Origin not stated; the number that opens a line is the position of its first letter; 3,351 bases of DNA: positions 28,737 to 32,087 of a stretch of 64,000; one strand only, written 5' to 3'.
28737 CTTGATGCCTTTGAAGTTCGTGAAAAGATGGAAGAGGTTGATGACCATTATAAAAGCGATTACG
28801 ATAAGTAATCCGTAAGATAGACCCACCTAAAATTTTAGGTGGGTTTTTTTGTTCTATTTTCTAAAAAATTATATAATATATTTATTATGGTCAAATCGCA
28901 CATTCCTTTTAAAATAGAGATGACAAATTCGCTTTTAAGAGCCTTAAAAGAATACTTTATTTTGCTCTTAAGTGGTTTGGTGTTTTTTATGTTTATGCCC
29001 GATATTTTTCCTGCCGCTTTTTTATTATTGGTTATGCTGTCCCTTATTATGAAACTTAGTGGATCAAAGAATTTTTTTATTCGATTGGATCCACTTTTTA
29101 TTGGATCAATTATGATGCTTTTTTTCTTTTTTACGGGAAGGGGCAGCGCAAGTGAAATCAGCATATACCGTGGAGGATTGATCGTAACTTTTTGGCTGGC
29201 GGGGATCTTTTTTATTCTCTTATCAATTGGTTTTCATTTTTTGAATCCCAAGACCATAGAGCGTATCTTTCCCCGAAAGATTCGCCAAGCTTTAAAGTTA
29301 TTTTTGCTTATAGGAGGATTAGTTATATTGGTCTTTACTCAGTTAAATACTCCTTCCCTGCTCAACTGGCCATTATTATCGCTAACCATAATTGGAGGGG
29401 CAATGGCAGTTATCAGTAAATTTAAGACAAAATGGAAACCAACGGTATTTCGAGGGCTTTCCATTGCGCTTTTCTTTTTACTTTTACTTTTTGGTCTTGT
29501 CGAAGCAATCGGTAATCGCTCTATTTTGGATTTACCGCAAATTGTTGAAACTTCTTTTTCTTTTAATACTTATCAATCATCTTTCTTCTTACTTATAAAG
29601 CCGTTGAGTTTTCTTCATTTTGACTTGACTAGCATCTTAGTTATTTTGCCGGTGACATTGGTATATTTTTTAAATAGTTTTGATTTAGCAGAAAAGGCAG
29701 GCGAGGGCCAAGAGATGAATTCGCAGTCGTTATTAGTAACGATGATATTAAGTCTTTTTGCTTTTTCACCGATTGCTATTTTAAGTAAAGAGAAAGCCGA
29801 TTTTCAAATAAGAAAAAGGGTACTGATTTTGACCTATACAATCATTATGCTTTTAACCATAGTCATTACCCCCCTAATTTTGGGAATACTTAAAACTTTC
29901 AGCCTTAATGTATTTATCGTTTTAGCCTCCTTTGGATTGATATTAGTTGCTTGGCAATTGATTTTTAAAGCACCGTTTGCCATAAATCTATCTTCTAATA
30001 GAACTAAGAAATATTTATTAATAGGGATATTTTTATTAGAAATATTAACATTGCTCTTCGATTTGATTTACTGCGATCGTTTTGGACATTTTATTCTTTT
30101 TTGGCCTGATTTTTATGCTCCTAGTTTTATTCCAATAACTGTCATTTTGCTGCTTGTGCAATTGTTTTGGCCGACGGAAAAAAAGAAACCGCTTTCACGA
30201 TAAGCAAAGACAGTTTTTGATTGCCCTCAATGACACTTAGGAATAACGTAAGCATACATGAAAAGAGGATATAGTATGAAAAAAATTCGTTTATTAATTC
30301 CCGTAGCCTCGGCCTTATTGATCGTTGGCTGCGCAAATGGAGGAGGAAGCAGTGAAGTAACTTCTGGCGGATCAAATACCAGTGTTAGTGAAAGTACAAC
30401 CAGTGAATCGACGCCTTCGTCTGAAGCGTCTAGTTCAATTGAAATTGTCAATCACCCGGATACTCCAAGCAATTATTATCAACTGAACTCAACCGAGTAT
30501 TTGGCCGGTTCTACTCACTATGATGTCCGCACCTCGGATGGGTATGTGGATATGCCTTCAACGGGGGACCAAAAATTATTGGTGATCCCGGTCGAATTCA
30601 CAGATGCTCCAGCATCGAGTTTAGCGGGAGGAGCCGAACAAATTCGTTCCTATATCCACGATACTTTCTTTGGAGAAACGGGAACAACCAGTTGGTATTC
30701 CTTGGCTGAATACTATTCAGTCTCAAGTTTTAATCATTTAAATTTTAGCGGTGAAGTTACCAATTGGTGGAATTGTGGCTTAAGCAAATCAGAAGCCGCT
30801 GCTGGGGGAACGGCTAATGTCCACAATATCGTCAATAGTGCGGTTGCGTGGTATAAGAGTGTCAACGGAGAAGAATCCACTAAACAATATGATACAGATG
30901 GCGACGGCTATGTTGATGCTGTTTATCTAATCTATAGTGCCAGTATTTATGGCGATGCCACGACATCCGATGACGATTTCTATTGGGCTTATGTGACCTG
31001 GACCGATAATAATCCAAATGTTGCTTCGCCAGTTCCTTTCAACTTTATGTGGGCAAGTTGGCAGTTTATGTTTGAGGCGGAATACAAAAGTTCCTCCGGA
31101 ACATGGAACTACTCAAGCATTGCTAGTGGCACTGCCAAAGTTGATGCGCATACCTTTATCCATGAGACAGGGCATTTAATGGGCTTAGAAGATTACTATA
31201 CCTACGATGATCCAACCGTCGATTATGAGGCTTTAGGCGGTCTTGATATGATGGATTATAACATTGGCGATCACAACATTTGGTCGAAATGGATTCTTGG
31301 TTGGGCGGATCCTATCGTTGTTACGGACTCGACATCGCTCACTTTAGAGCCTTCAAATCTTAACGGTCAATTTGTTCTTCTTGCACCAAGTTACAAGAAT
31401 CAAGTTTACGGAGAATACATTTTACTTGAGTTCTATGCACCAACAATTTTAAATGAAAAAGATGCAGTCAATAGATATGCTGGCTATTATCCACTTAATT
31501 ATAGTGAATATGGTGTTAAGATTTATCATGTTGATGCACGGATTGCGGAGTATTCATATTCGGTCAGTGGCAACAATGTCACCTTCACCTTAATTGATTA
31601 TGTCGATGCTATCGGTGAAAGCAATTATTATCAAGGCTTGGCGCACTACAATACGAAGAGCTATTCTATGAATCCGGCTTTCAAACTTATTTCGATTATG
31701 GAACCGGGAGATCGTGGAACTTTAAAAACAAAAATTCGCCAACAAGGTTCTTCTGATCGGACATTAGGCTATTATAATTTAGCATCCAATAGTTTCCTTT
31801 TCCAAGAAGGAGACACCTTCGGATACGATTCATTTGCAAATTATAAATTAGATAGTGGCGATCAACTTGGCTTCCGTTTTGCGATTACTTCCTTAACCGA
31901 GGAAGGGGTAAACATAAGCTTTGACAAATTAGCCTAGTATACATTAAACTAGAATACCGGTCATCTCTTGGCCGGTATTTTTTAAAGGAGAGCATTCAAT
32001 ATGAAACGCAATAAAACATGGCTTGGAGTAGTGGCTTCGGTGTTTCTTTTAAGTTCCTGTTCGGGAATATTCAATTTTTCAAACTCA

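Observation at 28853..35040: Accessory island between rpoC and rpsL: polytopic membrane protein plus three tandem paralogous lipoprotein metalloproteases with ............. motif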

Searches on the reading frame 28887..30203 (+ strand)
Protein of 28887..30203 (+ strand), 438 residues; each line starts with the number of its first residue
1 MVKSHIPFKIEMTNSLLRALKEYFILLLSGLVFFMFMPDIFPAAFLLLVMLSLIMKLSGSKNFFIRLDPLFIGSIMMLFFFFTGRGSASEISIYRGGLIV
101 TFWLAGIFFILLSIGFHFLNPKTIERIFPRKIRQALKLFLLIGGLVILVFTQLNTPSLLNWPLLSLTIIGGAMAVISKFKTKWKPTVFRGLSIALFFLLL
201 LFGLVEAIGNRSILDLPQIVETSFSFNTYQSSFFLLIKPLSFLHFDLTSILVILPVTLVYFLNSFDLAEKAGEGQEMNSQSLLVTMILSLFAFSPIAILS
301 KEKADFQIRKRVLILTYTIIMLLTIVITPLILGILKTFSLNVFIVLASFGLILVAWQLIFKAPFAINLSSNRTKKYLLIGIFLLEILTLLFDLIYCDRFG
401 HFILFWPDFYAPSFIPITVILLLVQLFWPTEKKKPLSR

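Call 7: search_protein_families(library=pfam, proteins=[window:28887-30203:+], max_evalue=1)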
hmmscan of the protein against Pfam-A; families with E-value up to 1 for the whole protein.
window:28887-30203:+ (438 aa): 0 families

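Call 8: search_protein_families(library=ncbifam, proteins=[window:28887-30203:+], max_evalue=1)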
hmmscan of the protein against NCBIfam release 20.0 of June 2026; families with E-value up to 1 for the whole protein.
window:28887-30203:+ (438 aa): 1 family
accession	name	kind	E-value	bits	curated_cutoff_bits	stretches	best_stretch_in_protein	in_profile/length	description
NF033634.1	SLATT_1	domain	0.042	13.8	41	0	316-361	28-76/132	SLATT domain-containing protein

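Call 18: find_homologous_proteins(query=window:28887-30203:+, max_evalue=0.001)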
Query window:28887-30203:+ (438 aa): 2 proteins with E <= 0.001 among 8000 candidates.
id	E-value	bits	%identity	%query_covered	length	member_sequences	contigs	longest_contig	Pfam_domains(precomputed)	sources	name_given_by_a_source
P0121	1.2e-265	900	99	100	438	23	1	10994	-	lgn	-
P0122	9.2e-181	620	71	100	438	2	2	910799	-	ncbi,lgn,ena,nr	ncbi:MAG TPA: hypothetical protein PKC96_00165 [Bacilli bacterium]|nr:hypothetical protein [Bacilli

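Call 21: find_encoding_contigs(protein=P0122, flank=10000, max_places=2)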
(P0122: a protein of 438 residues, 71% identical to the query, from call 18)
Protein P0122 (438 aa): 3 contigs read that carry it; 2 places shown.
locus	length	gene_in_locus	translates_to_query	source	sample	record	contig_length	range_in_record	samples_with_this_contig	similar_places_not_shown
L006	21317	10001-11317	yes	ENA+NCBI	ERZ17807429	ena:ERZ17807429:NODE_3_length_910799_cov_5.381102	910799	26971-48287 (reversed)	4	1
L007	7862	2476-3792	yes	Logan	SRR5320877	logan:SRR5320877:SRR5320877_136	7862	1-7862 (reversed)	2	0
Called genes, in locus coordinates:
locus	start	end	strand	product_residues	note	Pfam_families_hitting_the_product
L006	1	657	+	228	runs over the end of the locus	PF00687:Ribosomal_L1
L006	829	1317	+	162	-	PF00466:Ribosomal_L10, PF27436:RL10_C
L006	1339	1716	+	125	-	PF16320:Ribosomal_L12_N, PF00542:Ribosomal_L12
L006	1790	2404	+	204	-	PF05175:MTS, PF02527:GidB (weak), PF10294:Methyltransf_16 (weak), PF13847:Methyltransf_31, PF13649:Methyltransf_25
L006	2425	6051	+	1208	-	PF04563:RNA_pol_Rpb2_1, PF04561:RNA_pol_Rpb2_2, PF04565:RNA_pol_Rpb2_3, PF10385:RNA_pol_Rpb2_45, PF00562:RNA_pol_Rpb2_6, PF04560:RNA_pol_Rpb2_7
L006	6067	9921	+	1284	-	PF04997:RNA_pol_Rpb1_1, PF00623:RNA_pol_Rpb1_2, PF04983:RNA_pol_Rpb1_3, PF05000:RNA_pol_Rpb1_4, PF04998:RNA_pol_Rpb1_5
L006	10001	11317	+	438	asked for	-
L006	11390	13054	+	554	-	-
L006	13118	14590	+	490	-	-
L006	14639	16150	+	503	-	PF05547:Peptidase_M6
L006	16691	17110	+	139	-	PF00164:Ribosom_S12_S23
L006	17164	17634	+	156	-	PF00177:Ribosomal_S7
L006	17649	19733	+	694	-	PF00009:GTP_EFTU, PF03144:GTP_EFTU_D2, PF22042:EF-G_D2, PF14492:EFG_III, PF16658:RF3_C, PF03764:EFG_IV, PF00679:EFG_C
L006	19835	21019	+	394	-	PF00009:GTP_EFTU, PF03144:GTP_EFTU_D2, PF03143:GTP_EFTU_D3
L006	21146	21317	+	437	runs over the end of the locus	PF06271:RDD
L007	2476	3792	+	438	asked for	-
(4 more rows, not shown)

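Call 48: search_protein_representatives(protein=window:28887-30203:+)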
Query: 438 residues. Proteins with E-value up to 0.001 (for the whole library): 1; up to 1e-10: 1; up to 1e-30: 1. The best 1 are listed.
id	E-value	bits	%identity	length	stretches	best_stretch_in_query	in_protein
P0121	3.9e-266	899.5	99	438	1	1-438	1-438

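Call 50: find_homologous_proteins(query=A5, max_evalue=0.001)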
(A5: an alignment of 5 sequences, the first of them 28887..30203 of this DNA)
Query A5 (5 sequences) (438 aa, profile of the alignment): 3 proteins with E <= 0.001 among 8000 candidates.
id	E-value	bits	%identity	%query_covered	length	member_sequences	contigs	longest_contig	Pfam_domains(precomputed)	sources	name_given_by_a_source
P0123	1.0e-184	633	30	8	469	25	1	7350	PF00860.27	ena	-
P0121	1.6e-151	523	99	100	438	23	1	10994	-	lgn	-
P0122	6.1e-151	521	71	100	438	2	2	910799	-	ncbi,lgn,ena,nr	ncbi:MAG TPA: hypothetical protein PKC96_00165 [Bacilli bacterium]|nr:hypothetical protein [Bacilli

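Call 60: predict_structure(alignment_id=A6)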
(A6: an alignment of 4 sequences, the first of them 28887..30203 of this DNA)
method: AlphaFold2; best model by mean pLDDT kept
length: 438 residues; sequences in the alignment: 4
mean_pLDDT: 34.9   pTM: 0.22
mean pLDDT of the five models: 34.9, 34.9, 34.5, 34.2, 33.4
residues with pLDDT >= 90: 0; 70-90: 0; 50-70: 0; < 50: 438
segments of 3 or more residues with pLDDT < 50: 1-438
pLDDT, mean of each block of 10 residues (from residue 1): 29 35 37 37 39 34 33 35 34 35 38 36 42 39 36 34 38 37 40 38 34 29 29 30 29 32 33 35 32 32 39 36 34 33 34 32 32 38 39 35 32 34 37 38
secondary structure, 60 per line:
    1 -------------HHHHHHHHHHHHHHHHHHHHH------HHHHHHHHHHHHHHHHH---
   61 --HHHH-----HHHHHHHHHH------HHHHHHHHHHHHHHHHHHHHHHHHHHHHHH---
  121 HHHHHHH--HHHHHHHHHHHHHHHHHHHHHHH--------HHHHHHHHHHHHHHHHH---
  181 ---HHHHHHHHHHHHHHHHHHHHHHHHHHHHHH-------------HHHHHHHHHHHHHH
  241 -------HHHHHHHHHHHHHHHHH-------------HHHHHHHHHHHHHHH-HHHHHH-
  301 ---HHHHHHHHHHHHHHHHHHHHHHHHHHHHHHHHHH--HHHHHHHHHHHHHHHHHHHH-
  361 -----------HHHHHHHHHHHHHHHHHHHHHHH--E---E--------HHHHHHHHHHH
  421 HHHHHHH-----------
elements in order: H14-34 H41-57 H63-66 H72-81 H88-117 H121-127 H130-152 H161-177 H184-213 H227-240 H248-264 H278-292 H294-299 H304-337 H340-359 H372-394 H410-427

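Call 83: search_protein_families(library=padloc, proteins=[window:28887-30203:+], max_evalue=0.01)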
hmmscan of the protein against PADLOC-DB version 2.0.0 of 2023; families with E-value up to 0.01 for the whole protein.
window:28887-30203:+ (438 aa): 0 families

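Call 84: search_protein_families(library=phrogs, proteins=[window:28887-30203:+], max_evalue=0.01)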
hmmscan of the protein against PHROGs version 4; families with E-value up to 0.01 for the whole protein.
window:28887-30203:+ (438 aa): 0 families

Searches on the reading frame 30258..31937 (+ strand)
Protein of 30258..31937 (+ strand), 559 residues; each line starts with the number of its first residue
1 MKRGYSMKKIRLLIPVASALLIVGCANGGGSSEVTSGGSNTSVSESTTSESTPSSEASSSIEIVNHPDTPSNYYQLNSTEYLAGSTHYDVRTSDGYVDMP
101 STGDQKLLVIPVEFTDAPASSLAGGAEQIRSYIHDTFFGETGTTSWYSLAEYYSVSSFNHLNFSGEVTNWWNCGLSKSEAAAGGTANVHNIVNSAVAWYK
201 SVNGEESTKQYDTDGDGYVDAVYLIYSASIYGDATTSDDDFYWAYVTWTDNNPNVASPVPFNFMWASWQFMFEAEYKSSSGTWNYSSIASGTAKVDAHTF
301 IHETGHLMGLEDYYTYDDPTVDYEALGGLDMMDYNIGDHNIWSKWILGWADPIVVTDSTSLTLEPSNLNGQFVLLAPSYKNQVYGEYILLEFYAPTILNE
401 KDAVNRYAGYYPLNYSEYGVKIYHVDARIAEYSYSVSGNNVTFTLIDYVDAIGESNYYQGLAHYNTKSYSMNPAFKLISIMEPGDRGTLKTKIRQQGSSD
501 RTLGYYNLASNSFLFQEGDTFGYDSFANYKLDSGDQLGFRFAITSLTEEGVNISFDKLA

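Call 7: search_protein_families(library=pfam, proteins=[window:30258-31937:+], max_evalue=1)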
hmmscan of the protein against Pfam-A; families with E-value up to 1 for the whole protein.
window:30258-31937:+ (559 aa): 4 families
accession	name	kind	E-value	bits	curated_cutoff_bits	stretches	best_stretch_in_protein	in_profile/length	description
PF13582.12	Reprolysin_3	-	0.052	14.5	22.4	1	282-310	94-120/123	Metallo-peptidase family M12B Reprolysin-like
PF13405.12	EF-hand_6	-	0.17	12.1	25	1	209-221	7-19/30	EF-hand domain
PF00036.39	EF-hand_1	-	0.27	11.3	25.4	1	209-221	7-19/29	EF hand domain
PF13688.12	Reprolysin_5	-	0.61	10.7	27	1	264-311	107-156/196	Metallo-peptidase family M12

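Call 8: search_protein_families(library=ncbifam, proteins=[window:30258-31937:+], max_evalue=1)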
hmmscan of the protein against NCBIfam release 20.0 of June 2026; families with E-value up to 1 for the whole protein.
window:30258-31937:+ (559 aa): 1 family
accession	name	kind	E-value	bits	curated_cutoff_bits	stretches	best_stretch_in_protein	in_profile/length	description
TIGR03296.1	M6dom_TIGR03296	domain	7e-25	88.5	110.8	1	110-391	2-266/286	M6 family metalloprotease domain-containing protein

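Call 83: search_protein_families(library=padloc, proteins=[window:30276-31937:+], max_evalue=0.01)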
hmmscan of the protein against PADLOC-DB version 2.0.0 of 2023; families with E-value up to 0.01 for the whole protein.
window:30276-31937:+ (553 aa): 0 families

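Call 84: search_protein_families(library=phrogs, proteins=[window:30276-31937:+], max_evalue=0.01)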
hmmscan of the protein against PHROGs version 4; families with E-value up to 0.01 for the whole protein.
window:30276-31937:+ (553 aa): 2 families
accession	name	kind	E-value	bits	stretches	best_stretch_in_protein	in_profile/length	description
phrog_15667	-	moron, auxiliary metabolic gene and host takeover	0.0027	18.6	1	1-57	1-59/208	superinfection exclusion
phrog_3224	-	unknown function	0.0074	17.4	0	1-42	2-47/96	-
